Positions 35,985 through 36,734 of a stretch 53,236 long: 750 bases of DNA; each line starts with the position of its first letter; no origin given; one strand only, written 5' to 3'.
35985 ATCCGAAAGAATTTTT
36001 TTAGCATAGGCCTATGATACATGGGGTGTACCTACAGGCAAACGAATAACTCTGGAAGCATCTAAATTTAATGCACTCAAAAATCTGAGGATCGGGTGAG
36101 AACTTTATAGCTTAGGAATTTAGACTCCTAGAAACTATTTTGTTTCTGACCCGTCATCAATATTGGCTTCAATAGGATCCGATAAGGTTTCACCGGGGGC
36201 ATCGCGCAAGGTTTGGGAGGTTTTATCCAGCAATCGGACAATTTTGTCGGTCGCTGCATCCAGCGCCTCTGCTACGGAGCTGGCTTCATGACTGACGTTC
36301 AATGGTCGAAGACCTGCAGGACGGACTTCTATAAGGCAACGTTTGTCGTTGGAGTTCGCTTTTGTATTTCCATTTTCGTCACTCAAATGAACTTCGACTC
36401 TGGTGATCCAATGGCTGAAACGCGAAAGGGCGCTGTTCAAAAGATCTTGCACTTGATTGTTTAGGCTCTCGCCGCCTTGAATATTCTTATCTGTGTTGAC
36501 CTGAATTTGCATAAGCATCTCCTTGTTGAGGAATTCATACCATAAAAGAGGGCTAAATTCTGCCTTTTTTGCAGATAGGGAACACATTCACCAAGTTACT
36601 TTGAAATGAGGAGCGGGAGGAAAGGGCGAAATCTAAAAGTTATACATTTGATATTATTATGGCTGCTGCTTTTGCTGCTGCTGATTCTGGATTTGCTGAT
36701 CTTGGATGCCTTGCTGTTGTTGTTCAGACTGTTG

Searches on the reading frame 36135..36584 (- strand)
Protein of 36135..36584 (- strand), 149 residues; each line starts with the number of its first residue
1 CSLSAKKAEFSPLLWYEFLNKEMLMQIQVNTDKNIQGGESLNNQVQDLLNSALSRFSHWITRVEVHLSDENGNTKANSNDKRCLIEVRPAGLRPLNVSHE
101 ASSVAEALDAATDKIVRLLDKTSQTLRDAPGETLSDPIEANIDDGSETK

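Call 60: search_protein_families(library=pfam, proteins=[window:36135-36584:-], max_evalue=0.001)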
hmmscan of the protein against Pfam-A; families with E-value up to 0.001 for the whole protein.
window:36135-36584:- (149 aa): 1 family
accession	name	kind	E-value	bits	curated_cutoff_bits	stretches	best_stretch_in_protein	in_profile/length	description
PF02482.25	Ribosomal_S30AE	-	4.4e-10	40.6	23.7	1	31-124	4-85/88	Sigma 54 modulation protein / S30EA ribosomal protein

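Call 77: find_encoding_contigs(protein=window:36135-36584:-, flank=500, max_places=3)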
Protein window:36135-36584:- (149 aa): no gene with exactly this product is on record in the collection.
